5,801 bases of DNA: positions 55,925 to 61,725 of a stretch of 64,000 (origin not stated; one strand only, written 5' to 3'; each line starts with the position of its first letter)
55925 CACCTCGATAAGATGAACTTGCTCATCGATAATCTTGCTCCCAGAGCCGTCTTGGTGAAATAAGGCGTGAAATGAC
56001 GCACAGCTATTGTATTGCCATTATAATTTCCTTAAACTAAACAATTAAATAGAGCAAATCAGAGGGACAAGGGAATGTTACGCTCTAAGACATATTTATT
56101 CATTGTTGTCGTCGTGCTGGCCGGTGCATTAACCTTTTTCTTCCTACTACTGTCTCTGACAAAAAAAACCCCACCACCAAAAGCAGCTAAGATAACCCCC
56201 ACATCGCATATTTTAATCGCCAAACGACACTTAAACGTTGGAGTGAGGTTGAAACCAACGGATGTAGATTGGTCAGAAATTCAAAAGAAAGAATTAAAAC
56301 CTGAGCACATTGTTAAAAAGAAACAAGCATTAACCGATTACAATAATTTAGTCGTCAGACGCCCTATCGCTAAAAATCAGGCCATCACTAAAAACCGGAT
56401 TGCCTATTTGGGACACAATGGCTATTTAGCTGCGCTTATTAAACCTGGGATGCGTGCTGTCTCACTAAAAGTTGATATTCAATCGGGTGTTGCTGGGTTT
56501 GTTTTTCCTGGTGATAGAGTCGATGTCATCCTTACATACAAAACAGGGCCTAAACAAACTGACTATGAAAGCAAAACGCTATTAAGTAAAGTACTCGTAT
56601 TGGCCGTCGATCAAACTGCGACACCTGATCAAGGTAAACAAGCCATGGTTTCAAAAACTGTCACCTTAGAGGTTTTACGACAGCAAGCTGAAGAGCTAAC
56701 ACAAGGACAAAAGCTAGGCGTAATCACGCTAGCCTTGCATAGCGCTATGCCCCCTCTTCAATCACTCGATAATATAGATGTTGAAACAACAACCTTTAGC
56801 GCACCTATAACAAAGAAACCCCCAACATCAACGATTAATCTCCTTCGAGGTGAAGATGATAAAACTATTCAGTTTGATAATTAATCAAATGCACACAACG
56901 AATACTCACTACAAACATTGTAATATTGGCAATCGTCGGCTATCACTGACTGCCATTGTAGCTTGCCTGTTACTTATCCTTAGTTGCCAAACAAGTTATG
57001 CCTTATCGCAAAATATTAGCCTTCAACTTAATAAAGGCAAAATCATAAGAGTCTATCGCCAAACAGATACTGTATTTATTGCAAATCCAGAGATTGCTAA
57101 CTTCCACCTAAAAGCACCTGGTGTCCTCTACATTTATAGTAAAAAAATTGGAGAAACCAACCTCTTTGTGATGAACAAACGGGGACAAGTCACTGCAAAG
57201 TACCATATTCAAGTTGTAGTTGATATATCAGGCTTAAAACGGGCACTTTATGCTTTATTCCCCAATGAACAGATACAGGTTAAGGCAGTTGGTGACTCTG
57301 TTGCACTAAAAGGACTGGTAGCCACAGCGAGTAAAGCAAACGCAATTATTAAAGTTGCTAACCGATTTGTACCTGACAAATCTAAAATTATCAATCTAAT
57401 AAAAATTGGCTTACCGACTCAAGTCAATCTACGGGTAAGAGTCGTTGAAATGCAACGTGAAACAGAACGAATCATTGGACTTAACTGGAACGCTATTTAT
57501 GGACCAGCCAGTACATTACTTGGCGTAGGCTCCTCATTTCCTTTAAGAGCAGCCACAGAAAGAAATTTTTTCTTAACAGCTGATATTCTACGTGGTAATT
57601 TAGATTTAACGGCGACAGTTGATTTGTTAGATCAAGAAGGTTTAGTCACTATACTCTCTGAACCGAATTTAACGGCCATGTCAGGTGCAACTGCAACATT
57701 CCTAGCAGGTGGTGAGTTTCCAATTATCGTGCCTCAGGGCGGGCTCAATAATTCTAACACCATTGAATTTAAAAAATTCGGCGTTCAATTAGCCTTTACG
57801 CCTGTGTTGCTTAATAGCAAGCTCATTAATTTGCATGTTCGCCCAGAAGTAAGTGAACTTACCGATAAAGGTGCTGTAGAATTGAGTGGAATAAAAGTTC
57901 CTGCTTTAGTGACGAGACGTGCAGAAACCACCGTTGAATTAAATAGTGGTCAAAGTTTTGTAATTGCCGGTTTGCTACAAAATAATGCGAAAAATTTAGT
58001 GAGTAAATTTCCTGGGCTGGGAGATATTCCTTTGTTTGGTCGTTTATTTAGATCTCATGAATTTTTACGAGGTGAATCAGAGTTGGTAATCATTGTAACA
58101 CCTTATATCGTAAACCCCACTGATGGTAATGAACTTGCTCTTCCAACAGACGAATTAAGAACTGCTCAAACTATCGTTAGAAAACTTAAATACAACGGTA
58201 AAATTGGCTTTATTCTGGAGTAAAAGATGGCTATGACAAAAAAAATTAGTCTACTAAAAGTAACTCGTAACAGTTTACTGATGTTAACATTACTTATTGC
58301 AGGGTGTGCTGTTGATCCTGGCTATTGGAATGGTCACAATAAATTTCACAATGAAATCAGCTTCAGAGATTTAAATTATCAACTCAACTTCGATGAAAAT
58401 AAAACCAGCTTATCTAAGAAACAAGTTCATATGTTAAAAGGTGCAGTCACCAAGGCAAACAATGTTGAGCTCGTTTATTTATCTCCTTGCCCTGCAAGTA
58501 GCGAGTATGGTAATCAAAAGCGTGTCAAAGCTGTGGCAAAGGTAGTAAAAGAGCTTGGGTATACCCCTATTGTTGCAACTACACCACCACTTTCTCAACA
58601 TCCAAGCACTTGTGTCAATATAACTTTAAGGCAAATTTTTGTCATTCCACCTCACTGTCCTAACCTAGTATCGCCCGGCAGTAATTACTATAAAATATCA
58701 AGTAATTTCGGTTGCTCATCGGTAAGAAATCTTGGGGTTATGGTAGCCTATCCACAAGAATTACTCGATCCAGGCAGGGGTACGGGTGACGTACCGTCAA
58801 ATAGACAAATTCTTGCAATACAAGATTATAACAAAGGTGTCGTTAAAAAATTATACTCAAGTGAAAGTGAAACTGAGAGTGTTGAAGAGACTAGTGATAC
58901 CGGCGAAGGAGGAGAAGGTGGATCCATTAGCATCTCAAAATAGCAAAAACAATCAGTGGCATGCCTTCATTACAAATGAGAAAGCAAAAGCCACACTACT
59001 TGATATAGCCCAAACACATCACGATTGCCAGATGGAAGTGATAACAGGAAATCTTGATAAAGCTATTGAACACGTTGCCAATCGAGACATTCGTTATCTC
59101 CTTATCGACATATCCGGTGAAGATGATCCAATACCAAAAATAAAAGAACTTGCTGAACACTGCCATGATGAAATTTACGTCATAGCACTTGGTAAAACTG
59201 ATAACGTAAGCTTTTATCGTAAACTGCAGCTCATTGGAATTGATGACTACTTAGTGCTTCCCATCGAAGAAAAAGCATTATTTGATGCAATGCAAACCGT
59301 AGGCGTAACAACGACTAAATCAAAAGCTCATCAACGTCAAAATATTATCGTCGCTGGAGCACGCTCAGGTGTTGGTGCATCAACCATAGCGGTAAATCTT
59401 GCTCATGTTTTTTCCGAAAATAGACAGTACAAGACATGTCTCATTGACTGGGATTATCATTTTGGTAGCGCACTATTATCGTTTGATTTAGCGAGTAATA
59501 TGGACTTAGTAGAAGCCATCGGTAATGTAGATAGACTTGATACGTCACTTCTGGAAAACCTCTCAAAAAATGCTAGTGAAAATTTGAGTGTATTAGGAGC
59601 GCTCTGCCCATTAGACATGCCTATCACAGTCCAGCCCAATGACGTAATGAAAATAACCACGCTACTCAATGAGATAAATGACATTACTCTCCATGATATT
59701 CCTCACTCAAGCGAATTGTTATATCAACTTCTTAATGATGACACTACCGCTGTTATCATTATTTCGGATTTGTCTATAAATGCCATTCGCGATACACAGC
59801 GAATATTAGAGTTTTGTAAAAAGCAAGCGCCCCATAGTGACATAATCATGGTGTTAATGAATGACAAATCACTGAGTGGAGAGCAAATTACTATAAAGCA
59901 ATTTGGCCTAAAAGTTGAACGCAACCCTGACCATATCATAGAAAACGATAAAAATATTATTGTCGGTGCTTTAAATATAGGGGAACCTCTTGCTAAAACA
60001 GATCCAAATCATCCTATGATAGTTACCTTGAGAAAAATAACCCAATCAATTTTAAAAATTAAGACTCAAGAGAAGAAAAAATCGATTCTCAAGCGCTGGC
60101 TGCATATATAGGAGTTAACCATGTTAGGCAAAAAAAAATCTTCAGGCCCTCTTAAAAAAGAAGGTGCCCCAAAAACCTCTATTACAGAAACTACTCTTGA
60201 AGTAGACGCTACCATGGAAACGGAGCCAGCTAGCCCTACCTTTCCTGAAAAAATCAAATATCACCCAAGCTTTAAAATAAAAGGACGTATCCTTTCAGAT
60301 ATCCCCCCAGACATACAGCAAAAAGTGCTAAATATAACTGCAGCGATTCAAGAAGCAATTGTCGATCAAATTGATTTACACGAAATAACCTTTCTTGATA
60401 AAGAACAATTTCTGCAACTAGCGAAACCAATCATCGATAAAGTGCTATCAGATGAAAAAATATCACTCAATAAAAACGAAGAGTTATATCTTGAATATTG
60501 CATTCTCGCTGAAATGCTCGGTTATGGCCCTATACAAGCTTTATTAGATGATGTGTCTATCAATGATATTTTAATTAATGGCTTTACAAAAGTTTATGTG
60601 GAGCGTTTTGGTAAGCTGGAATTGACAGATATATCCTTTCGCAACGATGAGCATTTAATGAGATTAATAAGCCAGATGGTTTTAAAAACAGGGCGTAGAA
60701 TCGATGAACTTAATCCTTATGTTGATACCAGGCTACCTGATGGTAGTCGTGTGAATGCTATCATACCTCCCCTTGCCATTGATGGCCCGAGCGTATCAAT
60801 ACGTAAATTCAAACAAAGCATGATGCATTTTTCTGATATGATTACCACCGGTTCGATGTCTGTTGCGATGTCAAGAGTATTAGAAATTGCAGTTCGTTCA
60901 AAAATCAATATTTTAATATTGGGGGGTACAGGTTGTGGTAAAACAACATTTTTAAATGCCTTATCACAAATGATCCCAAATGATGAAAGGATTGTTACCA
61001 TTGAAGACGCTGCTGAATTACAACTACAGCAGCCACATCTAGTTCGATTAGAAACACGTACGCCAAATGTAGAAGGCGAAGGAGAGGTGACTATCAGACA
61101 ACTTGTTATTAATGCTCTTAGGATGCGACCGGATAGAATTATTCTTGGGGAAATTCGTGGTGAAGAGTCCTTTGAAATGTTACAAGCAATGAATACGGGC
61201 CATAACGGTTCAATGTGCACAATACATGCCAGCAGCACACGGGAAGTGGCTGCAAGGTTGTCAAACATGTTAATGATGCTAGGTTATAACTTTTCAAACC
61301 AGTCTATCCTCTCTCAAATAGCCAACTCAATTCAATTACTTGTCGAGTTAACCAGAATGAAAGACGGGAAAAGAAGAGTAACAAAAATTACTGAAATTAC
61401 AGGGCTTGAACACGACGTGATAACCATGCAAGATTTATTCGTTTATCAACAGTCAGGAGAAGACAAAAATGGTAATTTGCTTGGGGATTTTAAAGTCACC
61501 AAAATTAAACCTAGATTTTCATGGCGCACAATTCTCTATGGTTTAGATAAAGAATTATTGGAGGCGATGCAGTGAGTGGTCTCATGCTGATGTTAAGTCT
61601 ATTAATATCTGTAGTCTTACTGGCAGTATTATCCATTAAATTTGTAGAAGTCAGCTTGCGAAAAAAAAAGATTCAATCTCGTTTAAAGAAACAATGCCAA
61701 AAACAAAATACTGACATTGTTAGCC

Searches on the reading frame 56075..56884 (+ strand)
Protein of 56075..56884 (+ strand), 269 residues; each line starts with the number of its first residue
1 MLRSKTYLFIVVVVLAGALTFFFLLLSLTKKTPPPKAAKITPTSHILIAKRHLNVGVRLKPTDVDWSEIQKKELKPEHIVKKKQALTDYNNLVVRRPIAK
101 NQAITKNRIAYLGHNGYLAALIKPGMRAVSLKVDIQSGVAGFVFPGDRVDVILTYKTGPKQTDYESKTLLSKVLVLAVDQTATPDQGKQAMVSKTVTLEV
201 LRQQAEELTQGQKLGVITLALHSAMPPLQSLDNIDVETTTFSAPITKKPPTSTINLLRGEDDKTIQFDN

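Call 92: search_protein_families(library=pfam, proteins=[window:56075-56884:+], max_evalue=0.00001)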
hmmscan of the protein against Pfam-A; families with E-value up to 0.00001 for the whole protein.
window:56075-56884:+ (269 aa): 1 family
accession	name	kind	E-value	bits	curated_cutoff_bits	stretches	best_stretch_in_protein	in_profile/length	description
PF16976.10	RcpC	-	7.5e-31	106.9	28.8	1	117-221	2-113/114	Flp pilus assembly protein RcpC/CpaB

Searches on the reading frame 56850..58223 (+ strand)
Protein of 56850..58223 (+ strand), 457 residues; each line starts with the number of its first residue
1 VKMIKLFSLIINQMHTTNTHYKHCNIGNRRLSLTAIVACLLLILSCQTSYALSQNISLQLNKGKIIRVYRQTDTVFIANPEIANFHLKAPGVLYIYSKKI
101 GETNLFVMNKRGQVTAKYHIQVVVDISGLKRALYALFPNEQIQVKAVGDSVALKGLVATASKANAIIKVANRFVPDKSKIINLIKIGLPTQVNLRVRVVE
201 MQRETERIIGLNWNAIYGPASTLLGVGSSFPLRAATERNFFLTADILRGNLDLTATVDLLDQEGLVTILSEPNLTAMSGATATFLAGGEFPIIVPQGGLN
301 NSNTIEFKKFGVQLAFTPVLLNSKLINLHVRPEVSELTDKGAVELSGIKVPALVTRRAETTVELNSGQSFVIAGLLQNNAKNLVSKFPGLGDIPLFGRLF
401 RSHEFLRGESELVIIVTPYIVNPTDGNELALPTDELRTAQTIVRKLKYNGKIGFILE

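Call 92: search_protein_families(library=pfam, proteins=[window:56850-58223:+], max_evalue=0.00001)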
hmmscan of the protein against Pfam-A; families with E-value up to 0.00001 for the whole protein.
window:56850-58223:+ (457 aa): 2 families
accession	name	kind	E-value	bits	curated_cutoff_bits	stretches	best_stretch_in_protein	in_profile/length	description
PF00263.26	Secretin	-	1.5e-42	145.5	27.5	1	260-421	2-168/169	Bacterial type II and III secretion system protein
PF13629.12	T2SS-T3SS_pil_N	-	2.6e-16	59.5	23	1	54-122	3-71/72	Pilus formation protein N terminal region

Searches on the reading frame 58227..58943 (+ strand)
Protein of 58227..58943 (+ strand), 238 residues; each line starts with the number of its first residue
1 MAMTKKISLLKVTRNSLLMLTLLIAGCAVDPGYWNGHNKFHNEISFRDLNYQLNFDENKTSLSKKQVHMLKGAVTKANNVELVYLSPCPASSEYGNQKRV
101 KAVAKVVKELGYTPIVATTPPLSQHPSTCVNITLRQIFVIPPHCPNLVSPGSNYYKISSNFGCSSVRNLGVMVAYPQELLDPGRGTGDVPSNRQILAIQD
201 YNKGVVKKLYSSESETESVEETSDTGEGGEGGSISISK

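Call 92: search_protein_families(library=pfam, proteins=[window:58227-58943:+], max_evalue=0.00001)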
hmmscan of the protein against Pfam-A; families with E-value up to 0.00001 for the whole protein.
window:58227-58943:+ (238 aa): 1 family
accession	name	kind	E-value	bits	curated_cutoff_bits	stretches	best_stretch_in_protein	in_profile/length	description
PF09476.15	Pilus_CpaD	-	6.6e-13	49.3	31.1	1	18-203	2-200/200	Pilus biogenesis CpaD protein (pilus_cpaD)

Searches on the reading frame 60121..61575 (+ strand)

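Call 92: search_protein_families(library=pfam, proteins=[window:60121-61575:+], max_evalue=0.00001)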
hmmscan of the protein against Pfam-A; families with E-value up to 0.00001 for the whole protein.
window:60121-61575:+ (484 aa): 1 family
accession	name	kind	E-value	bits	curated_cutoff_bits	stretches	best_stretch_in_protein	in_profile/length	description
PF00437.27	T2SSE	-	1e-60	205.8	24.9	1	134-415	4-282/370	Type II/IV secretion system protein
